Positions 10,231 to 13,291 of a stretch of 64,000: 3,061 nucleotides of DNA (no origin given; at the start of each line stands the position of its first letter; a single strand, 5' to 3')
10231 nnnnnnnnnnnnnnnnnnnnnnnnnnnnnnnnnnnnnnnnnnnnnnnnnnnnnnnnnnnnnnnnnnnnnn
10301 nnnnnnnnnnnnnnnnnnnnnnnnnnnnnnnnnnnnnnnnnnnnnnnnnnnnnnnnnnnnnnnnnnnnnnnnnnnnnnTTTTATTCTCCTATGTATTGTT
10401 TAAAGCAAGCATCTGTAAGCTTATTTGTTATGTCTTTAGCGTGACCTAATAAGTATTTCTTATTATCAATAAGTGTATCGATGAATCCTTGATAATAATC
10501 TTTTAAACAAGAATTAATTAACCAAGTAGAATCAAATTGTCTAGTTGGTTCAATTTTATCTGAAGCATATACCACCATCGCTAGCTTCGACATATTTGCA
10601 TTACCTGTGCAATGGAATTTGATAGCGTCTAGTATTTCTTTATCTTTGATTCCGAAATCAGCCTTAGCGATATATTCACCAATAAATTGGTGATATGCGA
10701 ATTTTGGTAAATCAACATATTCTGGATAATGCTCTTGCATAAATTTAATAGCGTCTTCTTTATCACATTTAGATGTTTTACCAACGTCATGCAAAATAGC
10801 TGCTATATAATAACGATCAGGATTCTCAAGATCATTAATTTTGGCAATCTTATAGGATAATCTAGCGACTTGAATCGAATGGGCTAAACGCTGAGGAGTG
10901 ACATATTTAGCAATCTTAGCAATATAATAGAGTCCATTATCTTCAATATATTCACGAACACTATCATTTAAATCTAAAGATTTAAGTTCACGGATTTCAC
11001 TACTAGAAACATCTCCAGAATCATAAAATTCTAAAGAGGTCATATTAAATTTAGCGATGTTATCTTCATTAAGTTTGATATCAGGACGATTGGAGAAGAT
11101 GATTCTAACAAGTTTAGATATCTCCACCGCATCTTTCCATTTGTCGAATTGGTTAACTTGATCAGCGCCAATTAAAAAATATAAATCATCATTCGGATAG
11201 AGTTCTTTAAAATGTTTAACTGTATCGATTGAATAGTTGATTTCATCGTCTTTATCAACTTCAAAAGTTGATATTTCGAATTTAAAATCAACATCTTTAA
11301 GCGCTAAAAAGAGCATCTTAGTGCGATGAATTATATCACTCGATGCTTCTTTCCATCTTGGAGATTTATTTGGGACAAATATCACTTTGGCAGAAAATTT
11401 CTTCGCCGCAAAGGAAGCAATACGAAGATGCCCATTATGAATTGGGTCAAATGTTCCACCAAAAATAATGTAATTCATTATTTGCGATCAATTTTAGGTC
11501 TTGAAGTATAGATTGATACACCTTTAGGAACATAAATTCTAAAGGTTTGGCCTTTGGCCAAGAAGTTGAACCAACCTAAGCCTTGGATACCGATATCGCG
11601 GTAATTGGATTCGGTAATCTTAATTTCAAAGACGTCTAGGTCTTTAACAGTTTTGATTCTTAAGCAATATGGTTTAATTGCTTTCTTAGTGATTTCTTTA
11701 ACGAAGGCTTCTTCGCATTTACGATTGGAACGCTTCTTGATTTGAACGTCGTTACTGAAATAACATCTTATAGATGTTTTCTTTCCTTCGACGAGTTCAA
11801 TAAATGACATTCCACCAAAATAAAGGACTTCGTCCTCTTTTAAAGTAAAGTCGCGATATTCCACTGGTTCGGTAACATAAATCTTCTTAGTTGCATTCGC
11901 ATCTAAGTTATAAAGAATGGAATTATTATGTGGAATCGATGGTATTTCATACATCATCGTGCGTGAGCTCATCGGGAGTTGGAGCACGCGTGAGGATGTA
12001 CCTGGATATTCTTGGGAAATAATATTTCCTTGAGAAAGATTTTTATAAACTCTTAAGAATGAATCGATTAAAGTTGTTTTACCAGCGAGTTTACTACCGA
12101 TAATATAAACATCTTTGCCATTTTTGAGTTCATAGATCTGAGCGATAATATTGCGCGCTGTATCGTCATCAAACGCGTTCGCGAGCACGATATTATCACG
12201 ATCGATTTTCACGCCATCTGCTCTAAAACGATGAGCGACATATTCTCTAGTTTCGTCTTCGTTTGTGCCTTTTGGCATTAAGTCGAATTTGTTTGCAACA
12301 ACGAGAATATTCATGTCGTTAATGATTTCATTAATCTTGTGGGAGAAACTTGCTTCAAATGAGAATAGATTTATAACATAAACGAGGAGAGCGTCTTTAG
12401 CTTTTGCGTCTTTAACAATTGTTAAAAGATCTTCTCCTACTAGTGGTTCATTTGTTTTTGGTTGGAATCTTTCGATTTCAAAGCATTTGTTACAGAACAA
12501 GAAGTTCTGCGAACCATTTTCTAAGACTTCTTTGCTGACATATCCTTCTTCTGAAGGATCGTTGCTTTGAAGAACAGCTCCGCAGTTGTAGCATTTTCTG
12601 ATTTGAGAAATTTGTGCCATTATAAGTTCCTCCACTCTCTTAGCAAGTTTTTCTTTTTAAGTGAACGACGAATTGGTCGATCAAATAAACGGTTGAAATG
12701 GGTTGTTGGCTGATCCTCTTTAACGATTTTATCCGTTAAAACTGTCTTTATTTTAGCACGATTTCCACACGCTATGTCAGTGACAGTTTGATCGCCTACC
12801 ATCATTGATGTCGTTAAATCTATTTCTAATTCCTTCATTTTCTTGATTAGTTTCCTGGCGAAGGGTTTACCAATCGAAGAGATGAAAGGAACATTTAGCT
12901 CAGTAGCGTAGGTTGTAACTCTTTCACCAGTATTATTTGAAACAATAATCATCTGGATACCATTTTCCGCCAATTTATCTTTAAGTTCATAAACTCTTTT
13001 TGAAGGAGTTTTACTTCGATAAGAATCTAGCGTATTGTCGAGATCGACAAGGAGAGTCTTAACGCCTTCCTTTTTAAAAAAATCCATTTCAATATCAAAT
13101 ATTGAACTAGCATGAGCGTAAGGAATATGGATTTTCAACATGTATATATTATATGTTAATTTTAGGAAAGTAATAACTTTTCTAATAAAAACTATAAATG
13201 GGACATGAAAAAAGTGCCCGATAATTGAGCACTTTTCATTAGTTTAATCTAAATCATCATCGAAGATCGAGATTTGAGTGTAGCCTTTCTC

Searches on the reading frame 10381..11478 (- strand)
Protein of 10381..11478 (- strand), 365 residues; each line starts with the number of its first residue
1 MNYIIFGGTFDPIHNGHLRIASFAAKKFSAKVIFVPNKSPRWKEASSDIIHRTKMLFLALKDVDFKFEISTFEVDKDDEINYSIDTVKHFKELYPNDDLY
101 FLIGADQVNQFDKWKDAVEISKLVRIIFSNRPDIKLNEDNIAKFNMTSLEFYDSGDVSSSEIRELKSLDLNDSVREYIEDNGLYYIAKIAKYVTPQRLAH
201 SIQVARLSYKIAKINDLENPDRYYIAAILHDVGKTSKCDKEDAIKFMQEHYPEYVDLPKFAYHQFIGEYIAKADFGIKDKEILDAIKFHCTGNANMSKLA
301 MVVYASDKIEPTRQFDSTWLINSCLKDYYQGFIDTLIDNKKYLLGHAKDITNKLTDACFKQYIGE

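Call 33: search_protein_families(library=pfam, proteins=[window:10381-11478:-], max_evalue=0.00001)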
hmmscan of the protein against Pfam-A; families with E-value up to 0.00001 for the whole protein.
window:10381-11478:- (365 aa): 2 families
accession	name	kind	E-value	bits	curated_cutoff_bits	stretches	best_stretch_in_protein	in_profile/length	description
PF01467.32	CTP_transf_like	-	2.4e-23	83.2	21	1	5-164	1-132/133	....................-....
PF01966.28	HD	-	1.1e-13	51.9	22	1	197-310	1-114/116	HD domain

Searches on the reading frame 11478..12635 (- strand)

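Call 33: search_protein_families(library=pfam, proteins=[window:11478-12635:-], max_evalue=0.00001)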
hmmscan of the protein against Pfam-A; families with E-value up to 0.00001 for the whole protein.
window:11478-12635:- (385 aa): 1 family
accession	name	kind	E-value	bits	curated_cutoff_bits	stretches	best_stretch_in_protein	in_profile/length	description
PF21516.2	YqeH-like_C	-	1e-11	45.6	27.7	1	286-376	1-90/95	YqeH-like, C-terminal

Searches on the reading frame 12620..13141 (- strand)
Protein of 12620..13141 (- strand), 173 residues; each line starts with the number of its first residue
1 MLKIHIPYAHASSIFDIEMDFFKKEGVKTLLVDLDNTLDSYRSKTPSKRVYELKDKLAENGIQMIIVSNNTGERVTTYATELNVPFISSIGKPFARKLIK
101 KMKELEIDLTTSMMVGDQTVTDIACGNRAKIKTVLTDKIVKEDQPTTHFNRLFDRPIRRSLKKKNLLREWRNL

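Call 33: search_protein_families(library=pfam, proteins=[window:12620-13141:-], max_evalue=0.00001)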
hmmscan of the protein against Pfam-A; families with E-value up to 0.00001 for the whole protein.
window:12620-13141:- (173 aa): 4 families
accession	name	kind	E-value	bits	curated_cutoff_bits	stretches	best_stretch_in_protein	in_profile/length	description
PF13419.12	HAD_2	-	2.8e-09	37.8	23.8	1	42-135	76-177/178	Haloacid dehalogenase-like hydrolase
PF13242.12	Hydrolase_like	-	2.3e-08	34.3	22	1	90-137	2-49/75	HAD-hyrolase-like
PF00702.32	Hydrolase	-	7.7e-07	30.1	26.4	1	18-129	71-190/191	haloacid dehalogenase-like hydrolase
PF09419.16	PGP_phosphatase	-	2.3e-06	27.7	20.4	0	6-137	18-165/168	Mitochondrial PGP phosphatase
